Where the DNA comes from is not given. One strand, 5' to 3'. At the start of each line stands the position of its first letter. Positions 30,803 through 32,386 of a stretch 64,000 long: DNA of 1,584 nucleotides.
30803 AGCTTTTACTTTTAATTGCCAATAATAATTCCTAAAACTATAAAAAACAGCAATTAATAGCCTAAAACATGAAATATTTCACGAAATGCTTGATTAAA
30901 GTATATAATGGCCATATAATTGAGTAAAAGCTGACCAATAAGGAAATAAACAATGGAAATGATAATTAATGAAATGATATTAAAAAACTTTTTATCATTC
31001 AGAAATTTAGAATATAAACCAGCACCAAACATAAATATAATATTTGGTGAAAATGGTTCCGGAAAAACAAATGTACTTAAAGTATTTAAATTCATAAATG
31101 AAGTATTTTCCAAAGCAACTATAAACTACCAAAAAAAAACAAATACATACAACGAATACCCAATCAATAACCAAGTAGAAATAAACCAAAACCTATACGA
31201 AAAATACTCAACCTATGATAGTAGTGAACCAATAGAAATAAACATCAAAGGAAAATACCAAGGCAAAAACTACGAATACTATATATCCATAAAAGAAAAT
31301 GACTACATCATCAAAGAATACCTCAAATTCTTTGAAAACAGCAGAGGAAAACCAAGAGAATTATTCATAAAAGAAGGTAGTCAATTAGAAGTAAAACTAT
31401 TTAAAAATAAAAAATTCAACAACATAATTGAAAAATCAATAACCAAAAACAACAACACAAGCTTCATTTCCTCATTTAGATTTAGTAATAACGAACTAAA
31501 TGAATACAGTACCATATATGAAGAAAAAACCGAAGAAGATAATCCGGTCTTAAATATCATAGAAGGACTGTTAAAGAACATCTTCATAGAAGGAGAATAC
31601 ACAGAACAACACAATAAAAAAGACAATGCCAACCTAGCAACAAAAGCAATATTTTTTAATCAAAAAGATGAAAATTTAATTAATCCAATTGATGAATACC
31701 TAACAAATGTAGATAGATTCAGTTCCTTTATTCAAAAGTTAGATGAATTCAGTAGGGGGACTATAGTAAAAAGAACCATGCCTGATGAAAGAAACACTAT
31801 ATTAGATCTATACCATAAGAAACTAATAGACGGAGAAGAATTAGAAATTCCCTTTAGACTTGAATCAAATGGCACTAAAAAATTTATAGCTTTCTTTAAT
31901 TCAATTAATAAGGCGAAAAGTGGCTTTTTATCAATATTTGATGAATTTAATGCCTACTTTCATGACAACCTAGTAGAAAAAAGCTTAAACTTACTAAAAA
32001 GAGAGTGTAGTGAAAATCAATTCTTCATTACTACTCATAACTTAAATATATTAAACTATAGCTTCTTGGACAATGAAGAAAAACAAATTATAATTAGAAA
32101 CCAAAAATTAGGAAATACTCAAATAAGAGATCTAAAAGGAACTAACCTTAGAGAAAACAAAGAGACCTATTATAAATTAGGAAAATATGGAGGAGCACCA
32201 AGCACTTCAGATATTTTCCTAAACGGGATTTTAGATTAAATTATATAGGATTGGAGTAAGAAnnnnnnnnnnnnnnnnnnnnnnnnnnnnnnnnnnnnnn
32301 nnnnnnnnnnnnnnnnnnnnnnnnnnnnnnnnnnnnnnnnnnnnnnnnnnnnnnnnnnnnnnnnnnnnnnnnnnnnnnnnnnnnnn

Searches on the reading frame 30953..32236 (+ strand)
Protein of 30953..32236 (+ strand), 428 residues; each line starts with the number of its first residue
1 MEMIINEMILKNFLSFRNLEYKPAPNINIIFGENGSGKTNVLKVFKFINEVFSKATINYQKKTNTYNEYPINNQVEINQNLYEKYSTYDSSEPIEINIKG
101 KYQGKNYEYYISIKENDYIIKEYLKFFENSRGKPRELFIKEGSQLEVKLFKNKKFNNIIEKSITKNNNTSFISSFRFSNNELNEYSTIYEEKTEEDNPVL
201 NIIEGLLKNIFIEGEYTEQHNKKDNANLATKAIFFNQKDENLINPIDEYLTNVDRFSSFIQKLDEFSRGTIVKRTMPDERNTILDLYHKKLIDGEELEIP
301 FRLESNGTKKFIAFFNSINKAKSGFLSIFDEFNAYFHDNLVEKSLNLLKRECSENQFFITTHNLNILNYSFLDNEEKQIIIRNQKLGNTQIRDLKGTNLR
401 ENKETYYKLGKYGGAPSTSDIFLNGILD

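Call 3: search_protein_families(library=pfam, proteins=[window:30953-32236:+], max_evalue=0.1)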
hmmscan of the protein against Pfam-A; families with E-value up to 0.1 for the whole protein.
window:30953-32236:+ (428 aa): 4 families
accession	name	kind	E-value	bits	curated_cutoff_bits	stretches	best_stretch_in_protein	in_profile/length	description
PF13304.12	AAA_21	-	2.1e-17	64.6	27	1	27-368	1-304/304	AAA domain, putative AbiEii toxin, Type IV TA system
PF02463.25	SMC_N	-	1.1e-09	38.5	40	1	5-368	2-203/220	RecF/RecN/SMC N terminal domain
PF13175.12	AAA_15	-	4.7e-06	26.9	32.1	1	3-366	1-373/374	AAA ATPase domain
PF13476.12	AAA_23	-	0.0027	18.8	27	1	8-218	2-177/201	AAA domain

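Call 4: search_protein_families(library=padloc, proteins=[window:30953-32236:+], max_evalue=0.1)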
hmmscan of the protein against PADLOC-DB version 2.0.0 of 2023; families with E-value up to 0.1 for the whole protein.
window:30953-32236:+ (428 aa): 61 families (the best 25 are shown)
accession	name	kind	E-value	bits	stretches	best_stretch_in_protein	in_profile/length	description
PDLC02335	AbiLi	-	6.7e-37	125.3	1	3-422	49-291/326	AbiLi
PDLC04608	PDC-M38A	-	1.1e-18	66.1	1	1-406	1-361/367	-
PDLC02980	AriA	-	2.2e-16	58.7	1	27-368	1-304/304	-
PDLC04391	PDC-M07A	-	2.3e-15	54.5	1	5-392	2-375/412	-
PDLC04135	mad3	-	2.4e-15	55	1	6-404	3-361/374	mads_3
PDLC04177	HEC-01A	-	4.9e-15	53.4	1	1-410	1-380/393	-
PDLC00277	PtuA1|PtuA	-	3.7e-13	47.5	1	3-115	1-105/423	AAA ATPase domain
PDLC04182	HEC-01A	-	8.7e-13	46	1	4-392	3-373/406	-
PDLC00278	PtuA1|PtuA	-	3.1e-12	44.5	1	3-111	1-102/436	AAA ATPase domain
PDLC04176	HEC-01A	-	5.7e-12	43.7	1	3-401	1-351/371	-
PDLC04175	HEC-01A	-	8.5e-12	42.8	2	4-161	5-149/363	-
PDLC04213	HEC-02A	-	3.3e-11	41.3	1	3-97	1-99/337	-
PDLC00271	PtuA1|PtuA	-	4.9e-11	40.8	1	3-137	1-138/421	AAA ATPase domain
PDLC00305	PtuA1|PtuA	-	1.7e-10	38.8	2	3-125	1-121/392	AAA ATPase domain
PDLC04541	PDC-M25A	-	2.4e-10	38.1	2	5-78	2-73/380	-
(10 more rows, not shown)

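Call 5: search_protein_families(library=ncbifam, proteins=[window:30953-32236:+], max_evalue=0.1)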
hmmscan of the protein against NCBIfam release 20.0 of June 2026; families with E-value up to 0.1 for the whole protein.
window:30953-32236:+ (428 aa): 5 families
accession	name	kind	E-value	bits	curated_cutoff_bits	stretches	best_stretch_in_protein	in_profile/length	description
TIGR00611.2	recf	equivalog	2.2e-07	30.4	172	1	5-54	1-50/339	DNA replication/repair protein RecF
NF047739.1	antiphage_MADS3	equivalog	1.1e-05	24.8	420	1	5-174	2-185/427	methylation-associated defense system AAA family ATPase MAD3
NF041760.1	PtuA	equivalog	0.00033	19.7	500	1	3-104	50-150/524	retron Ec78 anti-phage system effector ATPase PtuA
NF010680.0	PRK14079.1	equivalog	0.012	14.6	386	1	11-44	9-42/349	recombination protein F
TIGR03005.1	ectoine_ehuA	equivalog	0.017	14.3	345.4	0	306-364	149-207/252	ectoine/hydroxyectoine ABC transporter ATP-binding protein EhuA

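Call 10: find_homologous_proteins(query=window:30953-32236:+, max_evalue=0.00001)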
Query window:30953-32236:+ (428 aa): 16 proteins with E <= 0.00001 among 8000 candidates.
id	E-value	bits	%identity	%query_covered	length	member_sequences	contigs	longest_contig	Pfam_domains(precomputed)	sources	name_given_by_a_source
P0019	1.1e-271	919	100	100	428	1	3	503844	PF02463.26,PF13304.13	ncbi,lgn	-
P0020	1.9e-228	777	86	98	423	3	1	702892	PF13175.13,PF02463.26,PF13304.13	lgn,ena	-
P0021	1.7e-227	774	86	98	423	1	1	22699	PF13175.13,PF02463.26,PF13304.13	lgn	-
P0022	2.3e-216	737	84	98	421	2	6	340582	PF13175.13,PF13476.13,PF02463.26,PF13304.13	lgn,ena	-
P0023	8.3e-216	735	84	98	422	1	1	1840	PF13175.13,PF13476.13,PF02463.26,PF13304.13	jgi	jgi:hypothetical protein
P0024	2.6e-208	710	81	97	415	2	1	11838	PF13476.13,PF02463.26,PF13304.13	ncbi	-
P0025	2.2e-203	694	78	100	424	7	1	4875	PF13175.13,PF13476.13,PF02463.26,PF13304.13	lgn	-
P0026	6.9e-192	656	74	98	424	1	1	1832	PF13175.13,PF02463.26,PF13304.13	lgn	-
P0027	3.9e-190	651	74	100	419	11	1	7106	PF13175.13,PF02463.26,PF13304.13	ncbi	-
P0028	3.1e-186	638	72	100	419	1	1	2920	PF13175.13,PF13476.13,PF02463.26,PF13304.13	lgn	-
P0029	3.6e-118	414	80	61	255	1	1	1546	PF13476.13,PF02463.26,PF13304.13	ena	-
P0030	3.9e-103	364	48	99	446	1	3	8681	PF02463.26,PF13304.13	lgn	-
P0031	1.5e-97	346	46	99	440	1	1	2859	PF13476.13,PF02463.26,PF13304.13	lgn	-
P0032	1.8e-62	230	36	98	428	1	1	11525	PF02463.26,PF13304.13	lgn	-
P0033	4.5e-8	51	25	95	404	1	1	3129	PF13175.13,PF13476.13,PF02463.26,PF13304.13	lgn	-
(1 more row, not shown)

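Call 11: find_encoding_contigs(protein=P0032, flank=6000, max_places=3)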
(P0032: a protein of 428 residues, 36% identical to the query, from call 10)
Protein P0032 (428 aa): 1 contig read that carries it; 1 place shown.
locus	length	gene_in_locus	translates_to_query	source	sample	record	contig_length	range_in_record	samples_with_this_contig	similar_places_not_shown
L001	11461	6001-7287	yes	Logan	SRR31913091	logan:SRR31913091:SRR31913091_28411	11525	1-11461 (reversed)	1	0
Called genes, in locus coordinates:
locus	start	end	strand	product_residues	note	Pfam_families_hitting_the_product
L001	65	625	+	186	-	PF02482:Ribosomal_S30AE, PF16321:Ribosom_S30AE_C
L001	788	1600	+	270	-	PF19293:CdaA_N, PF02457:DAC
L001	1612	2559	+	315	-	PF07949:YbbR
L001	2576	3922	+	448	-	PF02878:PGM_PMM_I, PF02879:PGM_PMM_II, PF02880:PGM_PMM_III, PF00408:PGM_PMM_IV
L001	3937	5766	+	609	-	PF13522:GATase_6, PF13537:GATase_7, PF01380:SIS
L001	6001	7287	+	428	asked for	PF02463:SMC_N, PF13304:AAA_21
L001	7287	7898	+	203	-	-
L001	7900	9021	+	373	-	PF04015:DUF362, PF12797:Fer4_2 (weak), PF12837:Fer4_6 (weak), PF13237:Fer4_10, PF00037:Fer4 (weak), PF12838:Fer4_7 (weak), PF13183:Fer4_8 (faint), PF14697:Fer4_21 (weak)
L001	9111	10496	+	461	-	PF01134:GIDA (faint), PF03486:HI0933_like (faint), PF07992:Pyr_redox_2 (faint), PF13738:Pyr_redox_3 (faint), PF21688:FAD-depend_C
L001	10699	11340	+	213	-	PF00156:Pribosyltran (weak)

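Call 12: find_encoding_contigs(protein=P0030, flank=6000, max_places=3)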
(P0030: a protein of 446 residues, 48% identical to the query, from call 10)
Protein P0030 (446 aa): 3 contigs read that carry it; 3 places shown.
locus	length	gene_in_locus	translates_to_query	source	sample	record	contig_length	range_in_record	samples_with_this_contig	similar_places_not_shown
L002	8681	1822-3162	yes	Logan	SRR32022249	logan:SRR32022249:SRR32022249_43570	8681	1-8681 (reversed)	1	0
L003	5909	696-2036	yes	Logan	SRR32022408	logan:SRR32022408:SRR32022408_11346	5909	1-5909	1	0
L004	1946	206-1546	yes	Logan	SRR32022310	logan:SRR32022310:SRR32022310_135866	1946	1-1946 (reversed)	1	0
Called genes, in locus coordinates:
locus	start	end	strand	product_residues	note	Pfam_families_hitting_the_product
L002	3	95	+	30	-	?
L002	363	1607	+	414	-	PF01979:Amidohydro_1, PF07969:Amidohydro_3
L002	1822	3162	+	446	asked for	PF02463:SMC_N (weak), PF13304:AAA_21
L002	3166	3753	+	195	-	-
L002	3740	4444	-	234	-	PF04973:NMN_transporter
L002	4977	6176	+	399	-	PF00162:PGK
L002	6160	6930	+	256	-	PF01791:DeoC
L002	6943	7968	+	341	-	PF08240:ADH_N, PF16912:Glu_dehyd_C (weak), PF00107:ADH_zinc_N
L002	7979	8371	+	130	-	PF03610:EIIA-man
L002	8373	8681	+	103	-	?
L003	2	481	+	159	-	?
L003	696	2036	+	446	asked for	PF02463:SMC_N (weak), PF13304:AAA_21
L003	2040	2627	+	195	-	-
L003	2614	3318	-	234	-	PF04973:NMN_transporter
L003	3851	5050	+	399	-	PF00162:PGK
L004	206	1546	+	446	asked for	PF02463:SMC_N (weak), PF13304:AAA_21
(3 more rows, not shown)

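Call 18: search_protein_families(library=padloc, proteins=[L001:7287-7895:+, L002:3166-3750:+], max_evalue=1)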
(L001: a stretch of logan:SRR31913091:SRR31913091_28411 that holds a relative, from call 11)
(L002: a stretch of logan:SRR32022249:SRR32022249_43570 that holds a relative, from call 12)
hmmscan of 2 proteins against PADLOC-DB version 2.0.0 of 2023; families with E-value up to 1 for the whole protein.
L001:7287-7895:+ (203 aa): 0 families

L002:3166-3750:+ (195 aa): 0 families

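Call 19: search_protein_families(library=pfam, proteins=[L001:7287-7895:+, L002:3166-3750:+], max_evalue=1)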
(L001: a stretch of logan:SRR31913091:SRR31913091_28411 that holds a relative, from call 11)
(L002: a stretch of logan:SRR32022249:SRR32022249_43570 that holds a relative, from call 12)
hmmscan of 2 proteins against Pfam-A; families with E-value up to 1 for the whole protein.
L001:7287-7895:+ (203 aa): 3 families
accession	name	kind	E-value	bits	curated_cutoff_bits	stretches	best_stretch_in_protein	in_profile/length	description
PF18523.7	Sld3_N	-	0.0013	19.3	25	1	49-118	30-102/115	Sld3 N-terminal domain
PF18819.6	MuF_C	-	0.022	15.3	27.6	1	52-117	18-87/103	Phage MuF-C-terminal domain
PF01234.23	NNMT_PNMT_TEMT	-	0.026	14.2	25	1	62-158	46-141/261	NNMT/PNMT/TEMT family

L002:3166-3750:+ (195 aa): 0 families

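Call 20: find_encoding_contigs(protein=P0020, flank=8000, max_places=2)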
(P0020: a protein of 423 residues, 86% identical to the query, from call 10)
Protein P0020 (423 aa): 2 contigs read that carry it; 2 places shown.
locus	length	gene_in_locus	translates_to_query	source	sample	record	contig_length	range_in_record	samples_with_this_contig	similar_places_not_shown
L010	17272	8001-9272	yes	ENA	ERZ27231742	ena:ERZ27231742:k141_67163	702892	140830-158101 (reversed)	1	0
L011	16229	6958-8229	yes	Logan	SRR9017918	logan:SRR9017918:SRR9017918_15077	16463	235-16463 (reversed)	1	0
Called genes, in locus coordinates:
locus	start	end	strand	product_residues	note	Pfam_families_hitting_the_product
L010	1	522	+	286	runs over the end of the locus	PF03631:Virul_fac_BrkB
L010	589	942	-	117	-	-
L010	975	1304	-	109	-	-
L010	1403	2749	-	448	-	PF00890:FAD_binding_2 (weak), PF01262:AlaDh_PNT_C (faint), PF01266:DAO (faint), PF03486:HI0933_like (faint), PF07992:Pyr_redox_2, PF13738:Pyr_redox_3, PF00070:Pyr_redox, PF02852:Pyr_redox_dim, +1 more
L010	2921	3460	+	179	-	PF01814:Hemerythrin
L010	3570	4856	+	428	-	PF10011:DUF2254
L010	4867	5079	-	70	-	-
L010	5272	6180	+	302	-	PF00924:MS_channel_2nd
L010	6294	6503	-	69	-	-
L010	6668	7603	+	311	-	-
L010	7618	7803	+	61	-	PF05154:TM2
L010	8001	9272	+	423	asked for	PF02463:SMC_N, PF13175:AAA_15 (weak), PF13304:AAA_21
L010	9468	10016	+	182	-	PF06966:DUF1295 (weak), PF04191:PEMT (weak)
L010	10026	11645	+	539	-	PF23571:GH3_M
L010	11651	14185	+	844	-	PF16927:HisKA_7TM, PF00990:GGDEF, PF13487:HD_5, PF01966:HD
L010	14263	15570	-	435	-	PF00201:UDPGT (weak), PF04101:Glyco_tran_28_C, PF06722:EryCIII-like_C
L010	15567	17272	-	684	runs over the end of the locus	PF00534:Glycos_transf_1, PF13692:Glyco_trans_1_4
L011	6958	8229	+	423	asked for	PF02463:SMC_N, PF13175:AAA_15 (weak), PF13304:AAA_21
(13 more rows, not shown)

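Call 21: find_encoding_contigs(protein=P0022, flank=8000, max_places=3)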
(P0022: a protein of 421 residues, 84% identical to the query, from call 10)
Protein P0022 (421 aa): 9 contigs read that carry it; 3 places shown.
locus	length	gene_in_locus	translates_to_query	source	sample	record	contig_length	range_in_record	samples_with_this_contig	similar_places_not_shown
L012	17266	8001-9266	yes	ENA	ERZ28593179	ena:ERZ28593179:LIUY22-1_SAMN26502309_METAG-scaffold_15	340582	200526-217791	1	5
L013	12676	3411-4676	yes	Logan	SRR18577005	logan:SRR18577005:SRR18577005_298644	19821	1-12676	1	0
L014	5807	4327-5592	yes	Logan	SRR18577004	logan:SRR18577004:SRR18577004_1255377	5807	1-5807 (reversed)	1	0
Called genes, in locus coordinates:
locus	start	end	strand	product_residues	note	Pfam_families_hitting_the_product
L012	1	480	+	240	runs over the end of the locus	PF00106:adh_short, PF13561:adh_short_C2, PF23441:SDR (weak)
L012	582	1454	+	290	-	PF03631:Virul_fac_BrkB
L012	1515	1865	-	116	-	-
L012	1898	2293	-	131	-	-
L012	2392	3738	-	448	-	PF01262:AlaDh_PNT_C (faint), PF01266:DAO (faint), PF03486:HI0933_like (faint), PF07992:Pyr_redox_2, PF13450:NAD_binding_8 (faint), PF13738:Pyr_redox_3, PF00070:Pyr_redox, PF02852:Pyr_redox_dim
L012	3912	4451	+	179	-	PF01814:Hemerythrin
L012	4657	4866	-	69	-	-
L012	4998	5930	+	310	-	-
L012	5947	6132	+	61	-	PF05154:TM2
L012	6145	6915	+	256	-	PF05013:FGase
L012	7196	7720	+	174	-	-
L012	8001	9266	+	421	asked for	PF02463:SMC_N, PF13175:AAA_15 (weak), PF13476:AAA_23 (weak), PF13304:AAA_21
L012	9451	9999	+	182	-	PF04191:PEMT (weak)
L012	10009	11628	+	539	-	PF23571:GH3_M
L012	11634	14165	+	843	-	PF16927:HisKA_7TM, PF00990:GGDEF, PF13487:HD_5, PF01966:HD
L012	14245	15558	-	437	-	PF00201:UDPGT (weak), PF04101:Glyco_tran_28_C, PF06722:EryCIII-like_C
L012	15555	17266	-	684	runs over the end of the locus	PF00534:Glycos_transf_1, PF13692:Glyco_trans_1_4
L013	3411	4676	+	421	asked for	PF02463:SMC_N, PF13175:AAA_15 (weak), PF13476:AAA_23 (weak), PF13304:AAA_21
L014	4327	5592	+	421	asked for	PF02463:SMC_N, PF13175:AAA_15 (weak), PF13476:AAA_23 (weak), PF13304:AAA_21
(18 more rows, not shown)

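Call 30: find_related_loci(query=A2, collection=genome_contigs, flank=10000)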
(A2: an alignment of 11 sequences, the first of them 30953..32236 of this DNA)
Query A2 (428 aa) in genome_contigs; peptide patterns used: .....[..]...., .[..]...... (x = any residue, [..] = any of these).
384 stretches matched a pattern; 153 encode a relative of the query (tblastn E <= 1e-3); the best 80 are kept; 80 distinct loci.
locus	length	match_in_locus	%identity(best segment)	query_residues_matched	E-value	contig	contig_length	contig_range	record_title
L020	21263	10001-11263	84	1-427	0e+0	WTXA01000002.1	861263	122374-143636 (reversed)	MAG: Fusobacteria bacterium isolate X3_MetaBAT.4 scaffold_4, whole genome shotgun sequence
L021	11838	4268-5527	81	1-423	0e+0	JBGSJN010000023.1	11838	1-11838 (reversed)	MAG: Bacillota bacterium isolate JTS-AC158 k141_2799625, whole genome shotgun sequence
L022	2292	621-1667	24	27-421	3e-13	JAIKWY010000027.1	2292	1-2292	MAG: Oscillospiraceae bacterium isolate RUI441 k141_15524630_flag=0_multi=11.9489_len=2292, whole genome shotgun sequenc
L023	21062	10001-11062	24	27-425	9e-12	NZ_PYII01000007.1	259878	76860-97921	Enterocloster lavalensis strain KCTC 15153 scaffold_6, whole genome shotgun sequence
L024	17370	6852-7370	29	249-420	1e-11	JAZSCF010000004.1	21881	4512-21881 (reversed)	MAG: Acutalibacteraceae bacterium isolate T1900044918_TS20190384.MAGScoT_cleanbin_000008 SGB_3345_k141_878518, whole gen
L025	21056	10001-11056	25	24-416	3e-11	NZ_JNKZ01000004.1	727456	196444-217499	Butyrivibrio sp. NC2002 T543DRAFT_scaffold00002.2_C, whole genome shotgun sequence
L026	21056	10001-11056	25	24-416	5e-11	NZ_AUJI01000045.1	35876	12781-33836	Butyrivibrio sp. AC2005 G602DRAFT_scaffold00034.34_C, whole genome shotgun sequence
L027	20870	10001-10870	25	27-367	2e-10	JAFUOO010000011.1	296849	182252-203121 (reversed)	MAG: Clostridia bacterium isolate RGIG4683 Roe_deer_Rectum-5__c2136, whole genome shotgun sequence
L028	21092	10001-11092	22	30-416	2e-10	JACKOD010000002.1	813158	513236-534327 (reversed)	MAG: Hahellaceae bacterium isolate HK-STAS-PROT-161 HK-STAS-PROT-161_2, whole genome shotgun sequence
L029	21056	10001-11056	22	27-422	3e-10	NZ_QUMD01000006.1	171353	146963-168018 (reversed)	Clostridium sp. OF09-36 OF09-36.Scaf6, whole genome shotgun sequence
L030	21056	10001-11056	23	27-422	4e-10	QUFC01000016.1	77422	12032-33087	Lachnospiraceae bacterium AM48-27BH AM48-27BH.Scaf16, whole genome shotgun sequence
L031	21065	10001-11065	23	27-425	3e-10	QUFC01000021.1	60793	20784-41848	Lachnospiraceae bacterium AM48-27BH AM48-27BH.Scaf21, whole genome shotgun sequence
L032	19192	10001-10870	27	27-367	4e-10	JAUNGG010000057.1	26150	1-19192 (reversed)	MAG: Lachnospiraceae bacterium isolate S26M_St_45 NODE_1354_length_26150_cov_20.477869, whole genome shotgun sequence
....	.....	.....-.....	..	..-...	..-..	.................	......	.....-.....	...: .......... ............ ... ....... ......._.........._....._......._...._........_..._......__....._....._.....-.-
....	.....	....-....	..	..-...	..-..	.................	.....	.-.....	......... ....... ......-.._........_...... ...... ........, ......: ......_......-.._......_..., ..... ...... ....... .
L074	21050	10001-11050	24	4-423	4e-7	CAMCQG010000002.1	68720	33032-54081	MAG: Rickettsia typhi isolate MaE-09apr19-268 genome assembly, contig: MaE-09apr19-C203, whole genome shotgun sequence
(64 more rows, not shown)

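Call 34: find_encoding_contigs(protein=P0027, flank=6000, max_places=3)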
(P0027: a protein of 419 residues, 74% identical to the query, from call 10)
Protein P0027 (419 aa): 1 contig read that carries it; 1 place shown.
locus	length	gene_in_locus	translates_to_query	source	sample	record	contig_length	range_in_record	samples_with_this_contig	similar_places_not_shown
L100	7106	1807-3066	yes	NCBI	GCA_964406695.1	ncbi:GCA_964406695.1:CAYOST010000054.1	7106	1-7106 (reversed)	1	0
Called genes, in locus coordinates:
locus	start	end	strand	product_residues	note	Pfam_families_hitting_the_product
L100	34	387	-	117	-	-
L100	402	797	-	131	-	-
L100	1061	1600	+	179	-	PF01814:Hemerythrin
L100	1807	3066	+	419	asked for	PF02463:SMC_N (weak), PF13175:AAA_15, PF13304:AAA_21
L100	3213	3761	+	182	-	PF04191:PEMT (weak)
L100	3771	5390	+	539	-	PF23571:GH3_M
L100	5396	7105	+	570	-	?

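Call 36: find_encoding_contigs(protein=P0025, flank=6000, max_places=3)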
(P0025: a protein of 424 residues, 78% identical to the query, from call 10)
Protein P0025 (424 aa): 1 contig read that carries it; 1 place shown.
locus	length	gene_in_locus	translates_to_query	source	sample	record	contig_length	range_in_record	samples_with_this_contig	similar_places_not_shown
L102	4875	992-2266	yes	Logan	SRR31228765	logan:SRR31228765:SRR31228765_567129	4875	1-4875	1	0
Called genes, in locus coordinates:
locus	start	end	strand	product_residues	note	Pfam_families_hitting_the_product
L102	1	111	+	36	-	?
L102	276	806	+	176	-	-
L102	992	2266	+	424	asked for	PF02463:SMC_N, PF13175:AAA_15 (weak), PF13476:AAA_23 (weak), PF13304:AAA_21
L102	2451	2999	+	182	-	PF04191:PEMT (weak)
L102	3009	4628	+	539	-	PF23571:GH3_M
